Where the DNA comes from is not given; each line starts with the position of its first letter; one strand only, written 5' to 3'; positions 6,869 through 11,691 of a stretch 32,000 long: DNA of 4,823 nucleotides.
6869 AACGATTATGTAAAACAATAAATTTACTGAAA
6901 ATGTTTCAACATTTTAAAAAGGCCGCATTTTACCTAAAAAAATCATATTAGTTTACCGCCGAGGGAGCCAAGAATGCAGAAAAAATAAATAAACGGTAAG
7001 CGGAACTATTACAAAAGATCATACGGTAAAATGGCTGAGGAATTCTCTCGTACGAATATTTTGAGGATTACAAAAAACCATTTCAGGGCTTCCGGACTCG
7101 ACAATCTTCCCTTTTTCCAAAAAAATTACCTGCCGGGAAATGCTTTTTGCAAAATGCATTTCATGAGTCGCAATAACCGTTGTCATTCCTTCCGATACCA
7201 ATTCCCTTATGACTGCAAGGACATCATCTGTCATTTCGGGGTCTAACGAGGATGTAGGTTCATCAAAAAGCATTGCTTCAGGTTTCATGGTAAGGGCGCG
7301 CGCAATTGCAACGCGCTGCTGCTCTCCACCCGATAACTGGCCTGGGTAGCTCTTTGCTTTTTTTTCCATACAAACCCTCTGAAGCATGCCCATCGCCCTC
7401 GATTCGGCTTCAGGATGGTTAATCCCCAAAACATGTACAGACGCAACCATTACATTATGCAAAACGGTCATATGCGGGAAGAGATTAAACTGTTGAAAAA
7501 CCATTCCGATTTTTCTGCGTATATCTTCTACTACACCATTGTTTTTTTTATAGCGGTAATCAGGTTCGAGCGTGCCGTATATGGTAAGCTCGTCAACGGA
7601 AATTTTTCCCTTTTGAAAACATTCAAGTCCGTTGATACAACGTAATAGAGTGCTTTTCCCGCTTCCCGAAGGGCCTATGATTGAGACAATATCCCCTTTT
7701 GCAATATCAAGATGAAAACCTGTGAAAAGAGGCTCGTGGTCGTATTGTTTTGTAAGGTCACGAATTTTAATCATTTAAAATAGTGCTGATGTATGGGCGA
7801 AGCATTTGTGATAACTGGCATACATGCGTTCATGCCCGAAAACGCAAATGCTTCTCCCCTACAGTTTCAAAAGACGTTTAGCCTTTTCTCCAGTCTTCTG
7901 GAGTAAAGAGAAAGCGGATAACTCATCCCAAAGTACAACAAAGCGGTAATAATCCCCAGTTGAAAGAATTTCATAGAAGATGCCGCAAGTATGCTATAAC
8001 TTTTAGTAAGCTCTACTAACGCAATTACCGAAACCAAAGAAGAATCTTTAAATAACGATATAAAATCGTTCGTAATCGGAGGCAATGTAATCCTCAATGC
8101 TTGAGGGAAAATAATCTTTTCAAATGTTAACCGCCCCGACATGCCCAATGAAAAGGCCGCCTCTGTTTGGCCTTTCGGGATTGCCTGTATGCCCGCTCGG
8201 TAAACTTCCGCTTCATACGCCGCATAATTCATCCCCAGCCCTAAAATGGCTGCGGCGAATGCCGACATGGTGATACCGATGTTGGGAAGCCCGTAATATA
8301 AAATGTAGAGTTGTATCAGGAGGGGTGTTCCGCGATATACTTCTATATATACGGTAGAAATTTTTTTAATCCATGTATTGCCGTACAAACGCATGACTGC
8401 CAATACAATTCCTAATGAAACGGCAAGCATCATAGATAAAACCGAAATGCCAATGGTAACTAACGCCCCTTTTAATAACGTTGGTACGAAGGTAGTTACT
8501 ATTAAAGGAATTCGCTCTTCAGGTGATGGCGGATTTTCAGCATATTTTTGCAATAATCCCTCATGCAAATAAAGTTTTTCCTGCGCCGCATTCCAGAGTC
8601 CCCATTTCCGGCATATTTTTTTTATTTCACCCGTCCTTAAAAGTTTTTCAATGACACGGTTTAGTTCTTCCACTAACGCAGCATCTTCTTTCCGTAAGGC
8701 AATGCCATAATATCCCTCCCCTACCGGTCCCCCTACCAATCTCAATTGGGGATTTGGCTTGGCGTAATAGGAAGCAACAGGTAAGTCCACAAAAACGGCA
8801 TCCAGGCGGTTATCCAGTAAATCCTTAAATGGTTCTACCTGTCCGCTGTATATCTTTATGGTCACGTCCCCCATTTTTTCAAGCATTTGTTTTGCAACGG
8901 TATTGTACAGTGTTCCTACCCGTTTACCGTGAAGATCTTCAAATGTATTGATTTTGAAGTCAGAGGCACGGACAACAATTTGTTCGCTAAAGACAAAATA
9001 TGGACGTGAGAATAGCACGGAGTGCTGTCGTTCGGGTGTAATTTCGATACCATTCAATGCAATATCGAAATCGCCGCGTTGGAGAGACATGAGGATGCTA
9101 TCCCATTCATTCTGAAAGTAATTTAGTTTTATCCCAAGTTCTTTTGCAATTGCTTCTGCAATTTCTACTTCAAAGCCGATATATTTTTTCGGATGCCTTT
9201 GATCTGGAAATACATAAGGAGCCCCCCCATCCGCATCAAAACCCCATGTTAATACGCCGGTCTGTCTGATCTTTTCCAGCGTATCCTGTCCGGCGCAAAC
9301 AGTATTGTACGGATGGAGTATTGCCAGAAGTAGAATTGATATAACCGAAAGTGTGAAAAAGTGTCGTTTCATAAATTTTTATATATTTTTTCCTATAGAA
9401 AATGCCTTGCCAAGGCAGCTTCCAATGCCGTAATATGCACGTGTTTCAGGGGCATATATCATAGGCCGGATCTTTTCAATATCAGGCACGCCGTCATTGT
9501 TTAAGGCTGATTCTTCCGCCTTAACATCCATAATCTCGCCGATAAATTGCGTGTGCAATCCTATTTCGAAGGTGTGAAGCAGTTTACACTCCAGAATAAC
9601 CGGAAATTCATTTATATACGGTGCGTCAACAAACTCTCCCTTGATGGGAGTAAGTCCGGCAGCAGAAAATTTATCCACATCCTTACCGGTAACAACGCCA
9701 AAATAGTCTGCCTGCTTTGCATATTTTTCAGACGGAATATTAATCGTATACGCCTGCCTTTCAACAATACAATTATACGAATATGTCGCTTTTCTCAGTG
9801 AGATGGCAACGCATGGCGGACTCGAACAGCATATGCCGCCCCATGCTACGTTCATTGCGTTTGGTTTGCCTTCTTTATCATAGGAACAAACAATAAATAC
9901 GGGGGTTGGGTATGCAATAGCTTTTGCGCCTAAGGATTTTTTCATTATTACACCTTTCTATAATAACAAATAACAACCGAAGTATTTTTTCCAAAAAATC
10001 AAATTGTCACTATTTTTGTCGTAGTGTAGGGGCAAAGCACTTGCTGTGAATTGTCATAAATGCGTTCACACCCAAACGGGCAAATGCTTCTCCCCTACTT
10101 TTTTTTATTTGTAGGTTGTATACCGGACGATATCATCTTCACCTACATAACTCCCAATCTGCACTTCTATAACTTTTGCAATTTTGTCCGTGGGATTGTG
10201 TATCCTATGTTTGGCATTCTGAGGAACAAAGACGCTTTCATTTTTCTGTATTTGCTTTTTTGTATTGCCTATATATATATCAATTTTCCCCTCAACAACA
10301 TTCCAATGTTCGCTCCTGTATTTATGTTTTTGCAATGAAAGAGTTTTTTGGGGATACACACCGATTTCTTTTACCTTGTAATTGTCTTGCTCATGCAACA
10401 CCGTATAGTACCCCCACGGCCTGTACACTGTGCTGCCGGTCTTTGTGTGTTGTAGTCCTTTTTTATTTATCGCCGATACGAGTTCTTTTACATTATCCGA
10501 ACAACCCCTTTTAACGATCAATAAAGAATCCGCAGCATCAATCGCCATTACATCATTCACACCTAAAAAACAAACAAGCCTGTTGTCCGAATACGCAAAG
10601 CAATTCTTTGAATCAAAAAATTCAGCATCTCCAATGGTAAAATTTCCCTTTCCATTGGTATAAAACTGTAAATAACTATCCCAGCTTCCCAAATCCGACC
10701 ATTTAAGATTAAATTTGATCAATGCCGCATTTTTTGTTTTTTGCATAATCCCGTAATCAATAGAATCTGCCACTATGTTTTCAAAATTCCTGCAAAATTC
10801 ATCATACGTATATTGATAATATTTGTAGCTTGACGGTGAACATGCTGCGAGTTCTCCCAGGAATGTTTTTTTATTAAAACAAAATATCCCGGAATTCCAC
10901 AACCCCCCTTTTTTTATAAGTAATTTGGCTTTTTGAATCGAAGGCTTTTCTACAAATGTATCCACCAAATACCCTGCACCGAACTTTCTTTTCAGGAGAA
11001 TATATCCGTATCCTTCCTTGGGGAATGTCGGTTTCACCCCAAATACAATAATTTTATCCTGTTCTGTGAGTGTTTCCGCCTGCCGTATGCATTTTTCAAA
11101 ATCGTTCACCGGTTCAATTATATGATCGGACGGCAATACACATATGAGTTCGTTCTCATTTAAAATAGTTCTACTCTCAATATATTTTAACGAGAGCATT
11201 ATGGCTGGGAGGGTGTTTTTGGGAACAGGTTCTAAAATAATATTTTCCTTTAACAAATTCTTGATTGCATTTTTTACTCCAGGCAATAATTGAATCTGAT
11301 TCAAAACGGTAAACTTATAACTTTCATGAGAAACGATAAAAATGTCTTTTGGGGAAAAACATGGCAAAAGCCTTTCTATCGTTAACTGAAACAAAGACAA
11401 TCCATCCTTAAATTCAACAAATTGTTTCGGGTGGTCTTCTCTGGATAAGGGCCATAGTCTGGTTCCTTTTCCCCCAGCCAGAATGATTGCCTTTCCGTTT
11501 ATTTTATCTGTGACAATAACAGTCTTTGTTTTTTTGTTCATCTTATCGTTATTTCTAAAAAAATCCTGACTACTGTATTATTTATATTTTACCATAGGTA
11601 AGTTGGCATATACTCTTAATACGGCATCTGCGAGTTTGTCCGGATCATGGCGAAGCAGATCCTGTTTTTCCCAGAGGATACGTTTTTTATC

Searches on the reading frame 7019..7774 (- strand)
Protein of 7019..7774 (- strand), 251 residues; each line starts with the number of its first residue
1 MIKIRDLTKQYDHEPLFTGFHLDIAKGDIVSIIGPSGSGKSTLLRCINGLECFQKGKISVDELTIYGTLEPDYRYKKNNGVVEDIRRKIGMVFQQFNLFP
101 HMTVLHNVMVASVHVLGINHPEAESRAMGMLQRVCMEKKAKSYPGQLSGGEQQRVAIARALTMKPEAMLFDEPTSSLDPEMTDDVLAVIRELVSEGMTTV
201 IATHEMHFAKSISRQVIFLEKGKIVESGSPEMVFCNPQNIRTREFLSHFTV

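Call 5: search_protein_families(library=pfam, proteins=[window:7019-7774:-], max_evalue=0.001)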
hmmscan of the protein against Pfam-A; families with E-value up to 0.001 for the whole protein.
window:7019-7774:- (251 aa): 8 families
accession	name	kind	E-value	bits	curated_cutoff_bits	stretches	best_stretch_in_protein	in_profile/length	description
PF00005.33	ABC_tran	-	5e-33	115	25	1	19-175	3-137/137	ABC transporter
PF13304.12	AAA_21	-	2.1e-10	41.6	27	1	153-205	244-299/304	AAA domain, putative AbiEii toxin, Type IV TA system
PF02463.25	SMC_N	-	1.2e-06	28.6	40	1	28-212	25-206/220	RecF/RecN/SMC N terminal domain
PF13555.12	AAA_29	-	6e-05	23.2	27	1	17-44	12-39/61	P-loop containing region of AAA domain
PF09818.15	ABC_ATPase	-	0.00021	20.9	23.2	0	145-203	156-214/283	P-loop domain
PF13476.12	AAA_23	-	0.00031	21.9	27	1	19-48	12-40/201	AAA domain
PF13166.12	AAA_13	-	0.00073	18.8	36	0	163-215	524-580/713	AAA domain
PF13191.12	AAA_16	-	0.00076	20.4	32.6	0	28-47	25-44/167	AAA ATPase domain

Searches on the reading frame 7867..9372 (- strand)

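Call 5: search_protein_families(library=pfam, proteins=[window:7867-9372:-], max_evalue=0.001)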
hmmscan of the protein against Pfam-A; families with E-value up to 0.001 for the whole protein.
window:7867-9372:- (501 aa): 3 families
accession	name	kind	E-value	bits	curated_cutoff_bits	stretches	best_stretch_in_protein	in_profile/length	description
PF00497.25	SBP_bac_3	-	9.6e-32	110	26.4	1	45-258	5-130/132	Bacterial extracellular solute-binding proteins, family 3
PF00528.27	BPD_transp_1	-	1.2e-19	71.2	26.4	1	318-498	2-182/184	Binding-protein-dependent transport system inner membrane component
PF10613.14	Lig_chan-Glu_bd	-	2.9e-06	27.8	30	1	63-135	41-112/115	Ligated ion channel L-glutamate- and glycine-binding site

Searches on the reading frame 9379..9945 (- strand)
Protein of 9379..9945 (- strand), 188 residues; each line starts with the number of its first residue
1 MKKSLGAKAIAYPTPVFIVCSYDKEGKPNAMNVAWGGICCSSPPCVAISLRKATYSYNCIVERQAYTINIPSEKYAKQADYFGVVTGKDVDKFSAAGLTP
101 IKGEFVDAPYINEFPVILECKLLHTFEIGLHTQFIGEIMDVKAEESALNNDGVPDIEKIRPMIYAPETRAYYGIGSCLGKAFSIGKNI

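Call 5: search_protein_families(library=pfam, proteins=[window:9379-9945:-], max_evalue=0.001)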
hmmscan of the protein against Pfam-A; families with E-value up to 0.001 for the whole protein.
window:9379-9945:- (188 aa): 1 family
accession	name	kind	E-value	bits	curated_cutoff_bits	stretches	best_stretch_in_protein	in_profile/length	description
PF01613.24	Flavin_Reduct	-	4.8e-33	114.9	27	1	12-166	4-146/153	Flavin reductase like domain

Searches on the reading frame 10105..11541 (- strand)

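Call 5: search_protein_families(library=pfam, proteins=[window:10105-11541:-], max_evalue=0.001)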
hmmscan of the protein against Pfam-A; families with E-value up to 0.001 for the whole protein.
window:10105-11541:- (478 aa): 5 families
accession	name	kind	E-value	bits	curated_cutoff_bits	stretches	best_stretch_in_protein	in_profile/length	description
PF00483.29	NTP_transferase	-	4.1e-42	144.9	21.2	1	17-292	1-237/245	Nucleotidyl transferase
PF01050.24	MannoseP_isomer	-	8.3e-37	126.4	23.6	1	364-474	4-114/116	Mannose-6-phosphate isomerase C-terminal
PF22640.1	ManC_GMP_beta-helix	-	3.1e-11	43.5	27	1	310-356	7-53/55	MannoseP isomerase/GMP-like beta-helix domain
PF07883.17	Cupin_2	-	3.3e-09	36.7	27.2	1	400-460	10-69/70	Cupin domain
PF12804.13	NTP_transf_3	-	1.7e-05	25.5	27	1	18-76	1-51/160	MobA-like NTP transferase domain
